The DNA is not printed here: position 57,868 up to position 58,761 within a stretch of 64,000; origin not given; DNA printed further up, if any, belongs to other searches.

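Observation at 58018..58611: Cys-rich protein with a poly-Asp/Glu C-terminal tail, translationally coupled to the alarmone hydrolase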

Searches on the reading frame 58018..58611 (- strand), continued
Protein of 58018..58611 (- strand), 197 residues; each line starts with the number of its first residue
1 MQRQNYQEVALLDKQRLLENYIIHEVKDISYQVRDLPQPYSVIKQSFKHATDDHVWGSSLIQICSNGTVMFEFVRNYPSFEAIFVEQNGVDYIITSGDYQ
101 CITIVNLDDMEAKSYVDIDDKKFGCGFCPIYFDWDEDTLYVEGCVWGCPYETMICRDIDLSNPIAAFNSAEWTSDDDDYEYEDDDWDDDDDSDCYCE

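Call 36: find_encoding_contigs(protein=P0185, flank=8000, max_places=2)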
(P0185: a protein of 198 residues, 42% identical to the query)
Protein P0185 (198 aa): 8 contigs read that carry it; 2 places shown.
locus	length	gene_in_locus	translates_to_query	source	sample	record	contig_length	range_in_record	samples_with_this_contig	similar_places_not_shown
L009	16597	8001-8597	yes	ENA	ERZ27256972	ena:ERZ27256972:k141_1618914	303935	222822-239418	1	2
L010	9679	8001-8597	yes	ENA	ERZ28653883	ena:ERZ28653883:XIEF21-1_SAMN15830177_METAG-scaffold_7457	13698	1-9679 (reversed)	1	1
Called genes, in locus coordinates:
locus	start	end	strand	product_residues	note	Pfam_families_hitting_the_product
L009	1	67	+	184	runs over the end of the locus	PF04011:LemA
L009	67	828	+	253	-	-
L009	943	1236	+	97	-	-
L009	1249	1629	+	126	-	-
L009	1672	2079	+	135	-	-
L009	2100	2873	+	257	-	-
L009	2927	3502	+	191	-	-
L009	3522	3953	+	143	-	-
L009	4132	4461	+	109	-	-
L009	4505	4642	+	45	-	-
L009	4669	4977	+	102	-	-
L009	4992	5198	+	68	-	-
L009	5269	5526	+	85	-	-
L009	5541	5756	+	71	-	-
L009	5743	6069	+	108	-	-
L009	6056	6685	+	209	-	-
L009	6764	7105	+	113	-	-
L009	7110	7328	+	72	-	-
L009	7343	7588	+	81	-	PF12844:HTH_19 (weak), PF13443:HTH_26, PF01381:HTH_3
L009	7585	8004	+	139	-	-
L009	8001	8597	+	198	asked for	-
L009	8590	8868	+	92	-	-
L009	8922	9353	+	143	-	PF08719:NADAR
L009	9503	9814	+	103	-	-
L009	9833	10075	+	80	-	-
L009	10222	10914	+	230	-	PF18847:LPD29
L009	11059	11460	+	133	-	-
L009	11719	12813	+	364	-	PF01385:OrfB_IS605, PF07282:Cas12f1-like_TNB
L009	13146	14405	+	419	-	PF10127:RlaP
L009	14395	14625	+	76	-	-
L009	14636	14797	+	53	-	-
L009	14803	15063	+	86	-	-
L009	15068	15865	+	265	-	-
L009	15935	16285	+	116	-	-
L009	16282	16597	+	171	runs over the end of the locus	-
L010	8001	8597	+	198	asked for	-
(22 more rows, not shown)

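Call 37: find_encoding_contigs(protein=P0007, flank=8000, max_places=2)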
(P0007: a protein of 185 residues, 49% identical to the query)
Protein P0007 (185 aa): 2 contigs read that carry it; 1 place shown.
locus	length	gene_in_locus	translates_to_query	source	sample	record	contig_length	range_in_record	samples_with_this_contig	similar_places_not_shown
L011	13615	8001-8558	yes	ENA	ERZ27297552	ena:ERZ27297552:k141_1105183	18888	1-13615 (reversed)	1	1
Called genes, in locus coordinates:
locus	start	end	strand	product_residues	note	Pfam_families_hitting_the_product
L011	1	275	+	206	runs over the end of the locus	-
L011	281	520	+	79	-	-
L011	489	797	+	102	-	-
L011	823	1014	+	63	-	-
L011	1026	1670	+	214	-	-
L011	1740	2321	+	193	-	-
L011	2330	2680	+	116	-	-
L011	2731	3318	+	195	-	-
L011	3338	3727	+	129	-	-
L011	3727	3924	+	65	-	-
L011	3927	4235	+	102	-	-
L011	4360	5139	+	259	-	-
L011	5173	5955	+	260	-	-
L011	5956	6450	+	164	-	-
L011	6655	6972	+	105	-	-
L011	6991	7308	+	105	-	-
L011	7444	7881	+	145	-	-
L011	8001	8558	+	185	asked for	-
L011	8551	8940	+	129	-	-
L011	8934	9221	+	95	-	-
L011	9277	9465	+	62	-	-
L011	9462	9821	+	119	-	-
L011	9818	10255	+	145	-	PF13274:SocA_Panacea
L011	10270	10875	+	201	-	PF13248:Zn_ribbon_3 (faint), PF17283:Zn_ribbon_SprT (faint), PF18439:zf_UBZ (faint), PF24460:DUF7575 (faint)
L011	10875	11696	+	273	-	PF08902:DUF1848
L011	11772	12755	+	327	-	PF00389:2-Hacid_dh, PF02826:2-Hacid_dh_C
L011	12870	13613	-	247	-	?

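Call 40: find_related_loci(query=A1, collection=genome_contigs, flank=8000)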
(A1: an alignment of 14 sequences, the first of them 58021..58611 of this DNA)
Query A1 (197 aa) in genome_contigs; peptide patterns used: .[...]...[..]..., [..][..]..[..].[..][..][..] (x = any residue, [..] = any of these).
39 stretches matched a pattern; 19 encode a relative of the query (tblastn E <= 1e-3); 19 distinct loci.
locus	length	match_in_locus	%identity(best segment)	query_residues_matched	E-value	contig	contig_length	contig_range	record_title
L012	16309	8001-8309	41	75-177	8e-17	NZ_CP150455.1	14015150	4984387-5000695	Sorangium sp. So ce131 chromosome, complete genome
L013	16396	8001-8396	31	40-171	5e-15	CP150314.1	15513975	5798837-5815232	Sorangium sp. So ce134 chromosome, complete genome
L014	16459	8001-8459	31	12-163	2e-14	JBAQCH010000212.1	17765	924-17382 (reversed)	MAG: Anaerolineae bacterium isolate MFD10570_ilm_asm_bin10 k127_182886, whole genome shotgun sequence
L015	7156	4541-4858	33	59-167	3e-14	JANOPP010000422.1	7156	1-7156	MAG: Myxococcales bacterium isolate VAR_4_metabat_47_sub VAR_4_k141_3509799, whole genome shotgun sequence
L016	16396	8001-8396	33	40-171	2e-14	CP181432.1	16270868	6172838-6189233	Sorangium sp. So ce1128 chromosome, complete genome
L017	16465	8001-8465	30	40-195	3e-14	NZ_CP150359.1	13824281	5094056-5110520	Sorangium sp. So ce1099 chromosome, complete genome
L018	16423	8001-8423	32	34-171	4e-14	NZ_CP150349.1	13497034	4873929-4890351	Sorangium sp. So ce726 chromosome, complete genome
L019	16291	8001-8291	38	75-171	3e-13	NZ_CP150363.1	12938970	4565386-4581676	Sorangium sp. So ce1335 chromosome, complete genome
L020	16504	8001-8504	29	4-164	5e-13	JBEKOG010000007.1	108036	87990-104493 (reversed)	MAG: Verrucomicrobiota bacterium isolate SPRUCE 435 SPRUCE_435_7, whole genome shotgun sequence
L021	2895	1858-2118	34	65-151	2e-12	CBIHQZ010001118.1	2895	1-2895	MAG TPA_asm: uncultured Myxococcales bacterium isolate SRR18156210_metabat2_47 genome assembly, contig: ERZ27336870.2232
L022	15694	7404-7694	34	67-164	4e-12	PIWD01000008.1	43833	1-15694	MAG: Gammaproteobacteria bacterium isolate Glo_22 GloG15_CONTIG830, whole genome shotgun sequence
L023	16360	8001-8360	34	75-195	1e-14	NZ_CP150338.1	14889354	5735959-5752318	Sorangium sp. So ce388 chromosome, complete genome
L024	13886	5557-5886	32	49-153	2e-11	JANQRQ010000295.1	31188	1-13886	MAG: Planctomycetaceae bacterium isolate IP29b_bin.70 k99_1200973, whole genome shotgun sequence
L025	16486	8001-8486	25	4-164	3e-10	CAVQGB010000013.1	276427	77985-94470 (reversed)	MAG: uncultured Verrucomicrobiae bacterium isolate MFD05502.bin.2.110 genome assembly, contig: contig_8128, whole genome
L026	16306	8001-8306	31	59-164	3e-9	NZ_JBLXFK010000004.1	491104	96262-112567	MAG: Gimesia sp. isolate ET02-14 T02maxbin_out.050RE.5K@4, whole genome shotgun sequence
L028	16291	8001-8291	30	75-164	3e-7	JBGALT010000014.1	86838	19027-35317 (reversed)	MAG: Sandaracinaceae bacterium isolate MAG_AAO_H10.10 AAOH10-10_opera_contig_1344, whole genome shotgun sequence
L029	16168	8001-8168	38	98-153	3e-6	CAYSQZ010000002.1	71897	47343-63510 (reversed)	MAG TPA_asm: uncultured Pirellulaceae bacterium isolate binchicken_co258_14 genome assembly, contig: NODE_121_length_718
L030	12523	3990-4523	20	1-166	5e-4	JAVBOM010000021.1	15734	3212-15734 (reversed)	MAG: Eubacteriales bacterium isolate EPI_MAG_00108 c_000004236024, whole genome shotgun sequence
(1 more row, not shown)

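Call 41: find_related_loci(query=A1, collection=viral_contigs, flank=8000)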
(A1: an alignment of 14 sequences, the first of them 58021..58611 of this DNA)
Query A1 (197 aa) in viral_contigs; peptide patterns used: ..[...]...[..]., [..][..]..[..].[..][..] (x = any residue, [..] = any of these).
49 stretches matched a pattern; 16 encode a relative of the query (tblastn E <= 1e-3); 16 distinct loci.
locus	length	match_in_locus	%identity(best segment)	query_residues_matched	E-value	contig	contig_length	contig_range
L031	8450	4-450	53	27-175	1e-50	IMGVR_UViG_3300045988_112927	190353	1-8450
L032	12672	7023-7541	37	7-179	3e-34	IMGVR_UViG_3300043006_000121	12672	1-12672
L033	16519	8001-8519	37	7-179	3e-34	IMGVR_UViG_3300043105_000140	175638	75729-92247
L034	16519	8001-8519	36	7-179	9e-34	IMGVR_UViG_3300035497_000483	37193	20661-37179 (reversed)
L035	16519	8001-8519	36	7-179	9e-34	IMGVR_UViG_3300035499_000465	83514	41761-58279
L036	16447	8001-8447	37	35-183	4e-19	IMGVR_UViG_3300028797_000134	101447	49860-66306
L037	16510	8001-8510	31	13-186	2e-17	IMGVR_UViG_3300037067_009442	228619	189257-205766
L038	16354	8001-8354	38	47-164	4e-16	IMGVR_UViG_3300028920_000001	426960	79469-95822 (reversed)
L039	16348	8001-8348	33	50-165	4e-15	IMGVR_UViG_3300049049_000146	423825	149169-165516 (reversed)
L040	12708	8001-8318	36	59-164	5e-14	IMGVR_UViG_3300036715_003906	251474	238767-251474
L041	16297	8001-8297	38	66-164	2e-13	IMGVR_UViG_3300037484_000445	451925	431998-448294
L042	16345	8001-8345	32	51-165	2e-13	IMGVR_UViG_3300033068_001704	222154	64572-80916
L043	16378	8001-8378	32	49-173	1e-12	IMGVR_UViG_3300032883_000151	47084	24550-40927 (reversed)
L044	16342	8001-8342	32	49-163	5e-12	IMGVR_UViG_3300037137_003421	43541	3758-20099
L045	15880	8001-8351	33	69-182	2e-11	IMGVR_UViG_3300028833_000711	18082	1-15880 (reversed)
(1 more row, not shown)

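Call 50: search_protein_families(library=padloc, alignment_id=A2, max_evalue=0.01)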
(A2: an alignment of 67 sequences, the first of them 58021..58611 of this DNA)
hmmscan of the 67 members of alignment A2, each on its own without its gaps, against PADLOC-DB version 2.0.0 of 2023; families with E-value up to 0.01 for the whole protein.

A. member 1, window:58021-58611:- (197 aa): 0 families

B. families by the number of members that match (of 67 scanned): 1 family
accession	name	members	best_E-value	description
PDLC04446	PDC-M13C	1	0.0057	-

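Call 51: search_protein_families(library=phrogs, alignment_id=A2, max_evalue=0.001)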
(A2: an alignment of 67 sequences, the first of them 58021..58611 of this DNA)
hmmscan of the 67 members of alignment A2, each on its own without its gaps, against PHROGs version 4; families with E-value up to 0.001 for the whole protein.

A. member 1, window:58021-58611:- (197 aa): 0 families

B. families by the number of members that match (of 67 scanned): 1 family
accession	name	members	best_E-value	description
phrog_32630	-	1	0.00077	-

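Call 57: search_solved_structures(query=A3, max_evalue=10)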
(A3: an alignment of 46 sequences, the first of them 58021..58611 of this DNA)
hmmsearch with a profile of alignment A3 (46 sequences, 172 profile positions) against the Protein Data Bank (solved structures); distinct sequences matched with E-value up to 10: 1.
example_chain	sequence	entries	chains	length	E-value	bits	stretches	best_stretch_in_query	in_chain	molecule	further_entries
6hiv_BU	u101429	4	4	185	0.16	14.7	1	40-89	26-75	mL87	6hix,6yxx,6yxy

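Call 76: find_encoding_contigs(protein=P0015, flank=7000, max_places=1)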
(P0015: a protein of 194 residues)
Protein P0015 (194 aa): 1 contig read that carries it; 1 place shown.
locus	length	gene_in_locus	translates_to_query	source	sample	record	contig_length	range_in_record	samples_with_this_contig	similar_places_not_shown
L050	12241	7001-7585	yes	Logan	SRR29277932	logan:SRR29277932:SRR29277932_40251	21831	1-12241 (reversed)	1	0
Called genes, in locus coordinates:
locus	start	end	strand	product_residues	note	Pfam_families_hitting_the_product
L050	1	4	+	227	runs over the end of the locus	-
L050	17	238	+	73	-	-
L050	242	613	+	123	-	PF02150:Zn_ribbon_RPB9 (faint)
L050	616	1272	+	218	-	PF18907:DUF5662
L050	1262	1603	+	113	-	-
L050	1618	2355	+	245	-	PF08719:NADAR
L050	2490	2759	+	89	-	PF01381:HTH_3 (weak), PF12844:HTH_19 (weak)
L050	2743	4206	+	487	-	PF07992:Pyr_redox_2 (faint), PF21688:FAD-depend_C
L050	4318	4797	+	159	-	-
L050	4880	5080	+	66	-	-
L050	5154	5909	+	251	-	-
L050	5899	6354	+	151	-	-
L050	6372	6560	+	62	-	-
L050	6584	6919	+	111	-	-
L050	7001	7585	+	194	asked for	-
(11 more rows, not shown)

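Call 77: find_encoding_contigs(protein=P0013, flank=7000, max_places=1)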
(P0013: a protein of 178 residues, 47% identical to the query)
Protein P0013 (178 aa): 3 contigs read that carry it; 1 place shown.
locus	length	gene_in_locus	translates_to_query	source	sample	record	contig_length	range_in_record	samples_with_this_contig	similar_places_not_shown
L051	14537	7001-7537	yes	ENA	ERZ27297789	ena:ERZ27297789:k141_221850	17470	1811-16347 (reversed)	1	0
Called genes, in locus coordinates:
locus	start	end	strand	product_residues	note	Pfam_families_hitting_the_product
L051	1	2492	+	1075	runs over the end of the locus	PF02811:PHP, PF07733:DNA_pol3_alpha, PF17657:DNA_pol3_finger, PF14579:HHH_6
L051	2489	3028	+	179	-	PF02732:ERCC4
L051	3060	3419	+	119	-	-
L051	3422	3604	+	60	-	-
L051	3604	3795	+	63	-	-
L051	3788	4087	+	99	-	-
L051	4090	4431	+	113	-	-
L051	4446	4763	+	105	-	-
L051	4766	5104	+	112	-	-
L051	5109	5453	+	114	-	-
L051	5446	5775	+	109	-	-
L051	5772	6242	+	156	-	PF01661:Macro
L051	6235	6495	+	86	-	-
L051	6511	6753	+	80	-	-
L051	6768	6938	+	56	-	-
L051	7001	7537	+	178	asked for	-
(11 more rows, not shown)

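Call 78: find_encoding_contigs(protein=P0186, flank=7000, max_places=1)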
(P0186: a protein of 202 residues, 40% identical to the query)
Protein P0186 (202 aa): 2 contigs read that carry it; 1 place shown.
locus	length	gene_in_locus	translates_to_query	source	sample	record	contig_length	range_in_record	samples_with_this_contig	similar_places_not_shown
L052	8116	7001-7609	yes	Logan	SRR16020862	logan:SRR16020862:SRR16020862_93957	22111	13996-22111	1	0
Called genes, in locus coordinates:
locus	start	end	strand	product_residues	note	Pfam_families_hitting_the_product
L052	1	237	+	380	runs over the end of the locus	-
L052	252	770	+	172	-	PF00149:Metallophos, PF12850:Metallophos_2 (weak)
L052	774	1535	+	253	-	PF14243:R2K_3, PF18299:R2K_2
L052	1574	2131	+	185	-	PF04011:LemA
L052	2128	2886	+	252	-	-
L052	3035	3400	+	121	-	PF26832:Phage_gp86 (weak)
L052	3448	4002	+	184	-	-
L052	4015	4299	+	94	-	-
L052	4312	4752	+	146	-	-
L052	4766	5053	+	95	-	-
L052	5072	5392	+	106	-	-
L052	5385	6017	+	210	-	-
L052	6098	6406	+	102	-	-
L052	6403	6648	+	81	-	-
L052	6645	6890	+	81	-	PF12844:HTH_19 (weak), PF13443:HTH_26 (weak), PF01381:HTH_3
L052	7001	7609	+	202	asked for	-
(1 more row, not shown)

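Call 79: find_encoding_contigs(protein=P0148, flank=7000, max_places=1)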
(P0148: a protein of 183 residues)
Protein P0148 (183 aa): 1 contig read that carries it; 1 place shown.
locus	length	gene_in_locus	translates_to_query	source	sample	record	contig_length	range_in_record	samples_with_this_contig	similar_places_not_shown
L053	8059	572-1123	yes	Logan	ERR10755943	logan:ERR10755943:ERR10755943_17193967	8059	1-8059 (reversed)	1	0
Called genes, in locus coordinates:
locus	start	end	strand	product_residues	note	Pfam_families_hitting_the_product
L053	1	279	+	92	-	?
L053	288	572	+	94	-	-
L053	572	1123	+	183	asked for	-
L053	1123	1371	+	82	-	-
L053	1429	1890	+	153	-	PF05014:Nuc_deoxyrib_tr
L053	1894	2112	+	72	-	-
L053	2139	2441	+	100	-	-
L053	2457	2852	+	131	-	-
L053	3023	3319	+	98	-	-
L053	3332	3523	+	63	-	-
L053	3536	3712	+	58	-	-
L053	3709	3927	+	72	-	-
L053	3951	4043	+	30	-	-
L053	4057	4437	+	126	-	PF25682:Phage_VG64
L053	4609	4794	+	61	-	-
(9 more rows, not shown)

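Call 80: search_protein_families(library=pfam, proteins=[L036:7319-7945:+, L045:7226-7720:+, L026:4090-4545:-, L026:4548-5561:-, L026:5701-7173:-, L012:2048-4387:+, L012:4384-5970:+, L014:9000-10280:+, L014:10277-11443:+, L026:8883-9545:-], max_evalue=0.001)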
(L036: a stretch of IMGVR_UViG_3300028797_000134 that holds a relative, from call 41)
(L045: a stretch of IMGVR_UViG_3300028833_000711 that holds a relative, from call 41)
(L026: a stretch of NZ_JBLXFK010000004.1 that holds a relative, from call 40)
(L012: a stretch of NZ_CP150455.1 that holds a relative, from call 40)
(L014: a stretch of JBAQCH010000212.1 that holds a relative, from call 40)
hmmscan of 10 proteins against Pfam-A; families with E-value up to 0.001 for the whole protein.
L036:7319-7945:+ (208 aa): 1 family
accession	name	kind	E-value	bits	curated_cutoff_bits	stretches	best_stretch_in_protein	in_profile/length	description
PF05014.21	Nuc_deoxyrib_tr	-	2.9e-05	24.6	28.8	1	27-106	21-94/117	Nucleoside 2-deoxyribosyltransferase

L045:7226-7720:+ (164 aa): 1 family
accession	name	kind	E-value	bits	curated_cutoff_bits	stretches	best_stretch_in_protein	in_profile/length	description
PF05014.21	Nuc_deoxyrib_tr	-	4.8e-07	30.4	28.8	1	9-103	1-90/117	Nucleoside 2-deoxyribosyltransferase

L026:4090-4545:- (151 aa): 1 family
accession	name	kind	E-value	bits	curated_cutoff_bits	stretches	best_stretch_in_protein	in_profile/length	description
PF08719.17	NADAR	-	4.9e-41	141.1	35.1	1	9-147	2-163/163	NADAR domain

L026:4548-5561:- (337 aa): 0 families

L026:5701-7173:- (490 aa): 2 families
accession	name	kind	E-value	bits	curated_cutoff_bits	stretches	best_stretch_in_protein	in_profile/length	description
PF18862.6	ApeA_NTD1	-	4e-41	141.7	25.5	1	15-288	3-271/271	ApeA N-terminal domain 1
PF18739.6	HEPN_Apea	-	6e-16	59.6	24.4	1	319-455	2-135/136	Apea-like HEPN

L012:2048-4387:+ (779 aa): 1 family
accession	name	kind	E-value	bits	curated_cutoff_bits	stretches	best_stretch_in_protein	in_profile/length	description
PF13191.12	AAA_16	-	3.5e-07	31.3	32.6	1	471-582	6-145/167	AAA ATPase domain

L012:4384-5970:+ (528 aa): 2 families
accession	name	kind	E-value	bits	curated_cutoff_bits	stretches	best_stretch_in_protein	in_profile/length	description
PF04411.18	PDDEXK_7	-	4.8e-11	43.5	22.1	1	337-449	1-112/164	PD-(D/E)XK nuclease superfamily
PF09823.15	DUF2357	-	2.6e-09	37.1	23.3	1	61-244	6-189/251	Domain of unknown function (DUF2357)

L014:9000-10280:+ (426 aa): 1 family
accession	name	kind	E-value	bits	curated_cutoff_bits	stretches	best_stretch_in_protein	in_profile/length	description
PF13651.11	EcoRI_methylase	-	2.7e-124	415.4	26.4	1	22-415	2-344/345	Adenine-specific methyltransferase EcoRI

L014:10277-11443:+ (388 aa): 2 families
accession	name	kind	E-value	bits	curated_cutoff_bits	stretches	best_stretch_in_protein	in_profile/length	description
PF03235.19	GmrSD_N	-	2e-20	74.2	33.2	1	36-164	12-198/199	GmrSD restriction endonuclease, N-terminal domain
PF01844.29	HNH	-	3.6e-05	24.3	21.4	1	353-388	12-47/47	HNH endonuclease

L026:8883-9545:- (220 aa): 3 families
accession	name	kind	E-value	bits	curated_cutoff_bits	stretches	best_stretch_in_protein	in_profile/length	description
PF00239.26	Resolvase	-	3.8e-33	115.1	23.3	1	31-173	1-143/145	Resolvase, N terminal domain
PF13384.12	HTH_23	-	0.00019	21.6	24.6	1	188-219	8-39/50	Homeodomain-like domain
PF13936.12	HTH_38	-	0.00039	20.5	27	0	190-219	13-42/44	Helix-turn-helix domain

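Call 81: predict_structure(alignment_id=A5)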
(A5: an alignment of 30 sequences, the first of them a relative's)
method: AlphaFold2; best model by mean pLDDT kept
length: 347 residues; sequences in the alignment: 30
mean_pLDDT: 73.6   pTM: 0.61
mean pLDDT of the five models: 73.6, 72.8, 71.1, 70.8, 70.7
residues with pLDDT >= 90: 104; 70-90: 116; 50-70: 68; < 50: 59
segments of 3 or more residues with pLDDT < 50: 250-298, 304-309
pLDDT, mean of each block of 10 residues (from residue 1): 94 98 93 98 95 96 96 91 95 85 91 91 86 89 73 73 82 68 60 80 83 80 86 86 57 41 28 28 29 41 47 61 58 58 53
secondary structure, 60 per line:
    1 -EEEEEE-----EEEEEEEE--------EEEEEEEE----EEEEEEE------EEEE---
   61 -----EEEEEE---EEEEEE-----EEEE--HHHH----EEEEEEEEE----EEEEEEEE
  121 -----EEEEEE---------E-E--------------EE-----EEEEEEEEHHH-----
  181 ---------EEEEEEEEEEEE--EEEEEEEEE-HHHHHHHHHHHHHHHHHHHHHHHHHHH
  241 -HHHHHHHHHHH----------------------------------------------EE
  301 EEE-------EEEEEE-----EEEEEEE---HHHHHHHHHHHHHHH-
elements in order: E2-7 E13-20 E29-36 E41-47 E54-57 E66-71 E75-80 E86-89 H92-95 E100-108 E113-120 E126-131 E165-172 E190-201 E204-212 H214-240 H242-252 E299-303 E311-316 E322-328 H332-346
